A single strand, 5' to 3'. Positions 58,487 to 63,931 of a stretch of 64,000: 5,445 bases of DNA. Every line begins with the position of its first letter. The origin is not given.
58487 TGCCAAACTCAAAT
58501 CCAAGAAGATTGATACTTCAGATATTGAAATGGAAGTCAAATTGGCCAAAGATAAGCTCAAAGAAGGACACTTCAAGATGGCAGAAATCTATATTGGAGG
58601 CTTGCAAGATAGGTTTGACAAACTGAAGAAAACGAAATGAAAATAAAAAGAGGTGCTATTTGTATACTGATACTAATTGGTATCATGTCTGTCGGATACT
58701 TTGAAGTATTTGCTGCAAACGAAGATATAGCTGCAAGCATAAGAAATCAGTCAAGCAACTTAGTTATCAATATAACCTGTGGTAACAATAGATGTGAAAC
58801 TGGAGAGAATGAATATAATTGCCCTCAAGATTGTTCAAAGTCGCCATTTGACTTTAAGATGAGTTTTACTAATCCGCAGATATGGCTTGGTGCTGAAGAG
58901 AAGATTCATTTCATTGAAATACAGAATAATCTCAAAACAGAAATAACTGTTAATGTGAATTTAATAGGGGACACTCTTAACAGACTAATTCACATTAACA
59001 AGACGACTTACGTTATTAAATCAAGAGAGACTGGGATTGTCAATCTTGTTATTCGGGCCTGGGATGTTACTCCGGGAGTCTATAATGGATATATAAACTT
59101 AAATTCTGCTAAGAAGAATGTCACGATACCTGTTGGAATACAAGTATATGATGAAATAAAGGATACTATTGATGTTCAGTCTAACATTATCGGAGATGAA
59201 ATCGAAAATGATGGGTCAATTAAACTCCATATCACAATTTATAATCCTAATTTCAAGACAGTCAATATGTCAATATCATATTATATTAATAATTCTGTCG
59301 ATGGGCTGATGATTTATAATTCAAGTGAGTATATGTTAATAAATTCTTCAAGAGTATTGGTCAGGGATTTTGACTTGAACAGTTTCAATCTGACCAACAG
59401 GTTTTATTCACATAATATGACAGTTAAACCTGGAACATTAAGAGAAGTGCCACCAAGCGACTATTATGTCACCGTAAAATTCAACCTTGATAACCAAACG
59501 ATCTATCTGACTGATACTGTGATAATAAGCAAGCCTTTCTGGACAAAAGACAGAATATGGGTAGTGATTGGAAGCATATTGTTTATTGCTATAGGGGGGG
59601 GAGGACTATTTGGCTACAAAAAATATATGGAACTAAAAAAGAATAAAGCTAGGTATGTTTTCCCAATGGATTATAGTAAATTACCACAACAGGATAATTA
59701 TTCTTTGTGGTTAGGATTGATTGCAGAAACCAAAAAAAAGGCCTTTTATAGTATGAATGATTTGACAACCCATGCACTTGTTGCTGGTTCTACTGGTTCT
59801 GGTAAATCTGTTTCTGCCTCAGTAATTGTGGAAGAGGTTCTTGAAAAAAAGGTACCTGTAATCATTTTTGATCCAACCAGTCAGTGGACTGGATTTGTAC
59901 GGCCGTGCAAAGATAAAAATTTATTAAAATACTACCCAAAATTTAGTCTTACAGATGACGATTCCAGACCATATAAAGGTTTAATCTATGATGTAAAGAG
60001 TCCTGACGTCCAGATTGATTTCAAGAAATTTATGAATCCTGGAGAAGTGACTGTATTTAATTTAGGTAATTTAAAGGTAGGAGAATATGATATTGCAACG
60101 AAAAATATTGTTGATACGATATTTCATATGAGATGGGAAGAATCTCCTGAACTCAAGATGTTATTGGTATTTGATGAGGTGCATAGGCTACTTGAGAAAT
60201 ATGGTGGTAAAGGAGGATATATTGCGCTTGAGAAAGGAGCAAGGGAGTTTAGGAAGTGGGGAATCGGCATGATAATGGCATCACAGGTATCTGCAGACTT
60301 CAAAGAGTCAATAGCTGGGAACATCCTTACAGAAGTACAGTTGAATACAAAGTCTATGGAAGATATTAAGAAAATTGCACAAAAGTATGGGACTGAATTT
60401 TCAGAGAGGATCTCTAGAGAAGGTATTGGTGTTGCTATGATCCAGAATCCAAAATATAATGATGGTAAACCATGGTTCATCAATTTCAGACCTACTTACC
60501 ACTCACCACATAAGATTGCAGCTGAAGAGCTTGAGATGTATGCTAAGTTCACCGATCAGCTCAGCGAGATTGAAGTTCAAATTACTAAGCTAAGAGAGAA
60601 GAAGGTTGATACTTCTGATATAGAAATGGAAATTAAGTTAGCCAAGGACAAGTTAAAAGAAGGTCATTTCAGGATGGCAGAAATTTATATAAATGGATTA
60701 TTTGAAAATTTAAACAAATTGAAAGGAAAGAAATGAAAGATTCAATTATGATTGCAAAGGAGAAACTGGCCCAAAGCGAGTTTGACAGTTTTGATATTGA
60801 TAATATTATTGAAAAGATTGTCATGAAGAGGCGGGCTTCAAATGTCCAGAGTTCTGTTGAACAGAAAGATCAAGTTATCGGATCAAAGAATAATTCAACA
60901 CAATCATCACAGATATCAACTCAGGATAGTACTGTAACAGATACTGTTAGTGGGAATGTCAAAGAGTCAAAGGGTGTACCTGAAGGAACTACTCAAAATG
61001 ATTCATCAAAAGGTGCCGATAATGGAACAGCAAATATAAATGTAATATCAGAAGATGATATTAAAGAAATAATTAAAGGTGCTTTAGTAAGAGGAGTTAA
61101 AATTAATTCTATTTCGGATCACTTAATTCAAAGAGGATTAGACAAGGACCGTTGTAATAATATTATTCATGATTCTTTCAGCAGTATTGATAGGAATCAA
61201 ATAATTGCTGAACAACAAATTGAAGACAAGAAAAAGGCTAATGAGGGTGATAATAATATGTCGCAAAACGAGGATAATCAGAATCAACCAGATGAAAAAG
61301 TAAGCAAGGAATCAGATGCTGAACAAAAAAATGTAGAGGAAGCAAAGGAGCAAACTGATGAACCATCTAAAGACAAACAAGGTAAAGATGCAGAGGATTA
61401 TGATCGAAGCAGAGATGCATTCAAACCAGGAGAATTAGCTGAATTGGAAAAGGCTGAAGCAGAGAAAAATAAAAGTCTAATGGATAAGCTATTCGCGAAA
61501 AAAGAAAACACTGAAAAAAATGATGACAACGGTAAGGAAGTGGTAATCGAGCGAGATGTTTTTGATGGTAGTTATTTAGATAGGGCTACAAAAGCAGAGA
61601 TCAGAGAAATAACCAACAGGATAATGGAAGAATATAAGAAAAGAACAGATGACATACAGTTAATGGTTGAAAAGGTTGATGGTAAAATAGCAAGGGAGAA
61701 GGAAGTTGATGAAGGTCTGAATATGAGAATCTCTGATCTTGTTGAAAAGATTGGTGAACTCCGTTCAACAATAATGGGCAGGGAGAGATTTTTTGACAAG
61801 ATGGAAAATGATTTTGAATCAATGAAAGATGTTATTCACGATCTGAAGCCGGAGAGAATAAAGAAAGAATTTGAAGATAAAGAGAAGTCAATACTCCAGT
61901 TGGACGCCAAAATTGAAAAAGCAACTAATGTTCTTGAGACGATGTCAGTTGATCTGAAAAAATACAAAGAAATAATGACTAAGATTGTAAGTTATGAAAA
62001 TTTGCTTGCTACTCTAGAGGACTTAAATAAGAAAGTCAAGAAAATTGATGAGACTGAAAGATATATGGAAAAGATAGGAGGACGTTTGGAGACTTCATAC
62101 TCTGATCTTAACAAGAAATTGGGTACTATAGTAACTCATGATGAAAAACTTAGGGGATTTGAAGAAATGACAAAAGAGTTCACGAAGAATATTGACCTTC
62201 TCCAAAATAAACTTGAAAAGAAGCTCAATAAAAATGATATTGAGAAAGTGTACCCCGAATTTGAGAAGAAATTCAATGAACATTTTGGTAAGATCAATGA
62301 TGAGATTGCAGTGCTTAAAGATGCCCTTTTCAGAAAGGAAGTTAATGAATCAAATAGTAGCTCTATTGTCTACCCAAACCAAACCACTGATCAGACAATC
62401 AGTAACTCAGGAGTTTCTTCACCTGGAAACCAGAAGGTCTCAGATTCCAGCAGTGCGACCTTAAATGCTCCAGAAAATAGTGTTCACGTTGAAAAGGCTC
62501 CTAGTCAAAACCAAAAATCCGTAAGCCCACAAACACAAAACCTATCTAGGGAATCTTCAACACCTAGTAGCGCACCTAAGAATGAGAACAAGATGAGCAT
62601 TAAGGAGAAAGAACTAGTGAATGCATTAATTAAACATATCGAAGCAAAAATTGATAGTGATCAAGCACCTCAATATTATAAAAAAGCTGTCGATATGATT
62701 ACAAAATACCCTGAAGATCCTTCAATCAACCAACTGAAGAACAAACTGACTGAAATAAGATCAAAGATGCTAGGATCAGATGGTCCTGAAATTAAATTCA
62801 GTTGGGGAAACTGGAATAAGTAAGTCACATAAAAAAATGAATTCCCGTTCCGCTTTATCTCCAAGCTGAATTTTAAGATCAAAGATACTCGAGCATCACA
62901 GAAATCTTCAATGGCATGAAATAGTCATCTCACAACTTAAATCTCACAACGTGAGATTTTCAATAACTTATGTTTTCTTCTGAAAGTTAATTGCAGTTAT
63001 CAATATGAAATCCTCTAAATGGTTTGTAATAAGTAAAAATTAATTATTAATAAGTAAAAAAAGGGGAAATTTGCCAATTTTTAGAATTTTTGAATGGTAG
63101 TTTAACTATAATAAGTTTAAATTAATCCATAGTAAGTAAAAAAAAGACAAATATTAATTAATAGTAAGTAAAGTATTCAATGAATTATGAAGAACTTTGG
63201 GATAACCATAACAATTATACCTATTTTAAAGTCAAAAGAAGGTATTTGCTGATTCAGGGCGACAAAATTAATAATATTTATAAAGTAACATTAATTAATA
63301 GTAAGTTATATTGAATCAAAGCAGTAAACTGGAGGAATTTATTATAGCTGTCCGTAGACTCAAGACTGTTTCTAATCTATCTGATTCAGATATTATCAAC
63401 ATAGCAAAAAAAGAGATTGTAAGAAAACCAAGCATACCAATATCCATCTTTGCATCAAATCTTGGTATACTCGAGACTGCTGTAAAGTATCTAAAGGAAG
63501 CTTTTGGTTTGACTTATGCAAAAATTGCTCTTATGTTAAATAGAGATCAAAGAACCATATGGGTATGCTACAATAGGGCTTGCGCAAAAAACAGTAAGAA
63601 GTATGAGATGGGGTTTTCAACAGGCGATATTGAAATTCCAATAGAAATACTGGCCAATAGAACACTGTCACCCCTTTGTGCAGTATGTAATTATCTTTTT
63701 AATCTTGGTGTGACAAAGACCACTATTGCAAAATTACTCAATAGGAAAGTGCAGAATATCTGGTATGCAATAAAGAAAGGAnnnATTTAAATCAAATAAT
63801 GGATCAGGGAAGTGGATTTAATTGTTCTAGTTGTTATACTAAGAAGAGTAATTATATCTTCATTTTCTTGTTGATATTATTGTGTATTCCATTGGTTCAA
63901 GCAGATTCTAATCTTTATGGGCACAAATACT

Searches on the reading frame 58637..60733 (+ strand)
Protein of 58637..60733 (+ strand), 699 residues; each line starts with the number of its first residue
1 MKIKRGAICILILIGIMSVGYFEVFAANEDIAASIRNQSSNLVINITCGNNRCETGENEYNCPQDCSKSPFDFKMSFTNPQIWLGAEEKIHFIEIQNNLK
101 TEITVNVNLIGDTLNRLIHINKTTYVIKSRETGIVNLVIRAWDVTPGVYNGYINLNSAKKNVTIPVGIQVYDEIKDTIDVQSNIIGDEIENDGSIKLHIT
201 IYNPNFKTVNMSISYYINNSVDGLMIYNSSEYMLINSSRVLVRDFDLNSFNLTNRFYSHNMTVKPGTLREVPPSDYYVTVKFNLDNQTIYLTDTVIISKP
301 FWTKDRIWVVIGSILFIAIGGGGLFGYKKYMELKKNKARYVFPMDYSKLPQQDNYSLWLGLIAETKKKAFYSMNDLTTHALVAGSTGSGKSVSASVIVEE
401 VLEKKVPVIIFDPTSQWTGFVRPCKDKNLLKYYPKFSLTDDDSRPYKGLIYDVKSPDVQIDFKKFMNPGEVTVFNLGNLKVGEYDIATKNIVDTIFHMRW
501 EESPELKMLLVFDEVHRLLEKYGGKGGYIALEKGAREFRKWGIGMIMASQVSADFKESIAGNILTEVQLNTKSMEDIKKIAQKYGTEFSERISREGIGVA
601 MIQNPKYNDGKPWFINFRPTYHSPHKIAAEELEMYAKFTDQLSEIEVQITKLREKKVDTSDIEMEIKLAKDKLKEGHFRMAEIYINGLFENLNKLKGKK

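Call 36: search_protein_families(library=pfam, proteins=[window:58637-60733:+], max_evalue=0.001)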
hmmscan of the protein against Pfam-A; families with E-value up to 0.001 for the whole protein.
window:58637-60733:+ (699 aa): 5 families
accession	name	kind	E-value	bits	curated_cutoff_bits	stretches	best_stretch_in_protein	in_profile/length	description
PF01935.23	DUF87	-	1.2e-11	45.6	23.2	1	372-417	17-64/220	Helicase HerA, central domain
PF10412.15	TrwB_AAD_bind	-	2.3e-07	30.5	20.5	0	374-418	12-56/387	Type IV secretion-system coupling protein DNA-binding domain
PF05872.18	HerA_C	-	1.3e-06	27.8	22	1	369-429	13-73/502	Helicase HerA-like C-terminal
PF12846.13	AAA_10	-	3.9e-05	23.3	27.5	1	377-425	21-69/362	AAA-like domain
PF00270.35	DEAD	-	0.00058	20.1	26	0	378-415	15-55/167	DEAD/DEAH box helicase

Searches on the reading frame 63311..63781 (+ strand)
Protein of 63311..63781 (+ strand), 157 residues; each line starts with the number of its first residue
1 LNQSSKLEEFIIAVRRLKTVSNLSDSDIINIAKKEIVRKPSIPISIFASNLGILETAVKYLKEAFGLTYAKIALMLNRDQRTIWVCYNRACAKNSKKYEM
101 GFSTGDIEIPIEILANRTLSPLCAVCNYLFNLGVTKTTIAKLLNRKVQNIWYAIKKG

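Call 55: search_protein_families(library=pfam, proteins=[window:63311-63781:+], max_evalue=0.001)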
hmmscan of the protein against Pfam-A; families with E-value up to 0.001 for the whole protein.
window:63311-63781:+ (157 aa): 1 family
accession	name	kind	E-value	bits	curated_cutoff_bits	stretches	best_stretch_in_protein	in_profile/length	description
PF08281.18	Sigma70_r4_2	-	0.00024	21.1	25.7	0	61-93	21-53/54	Sigma-70, region 4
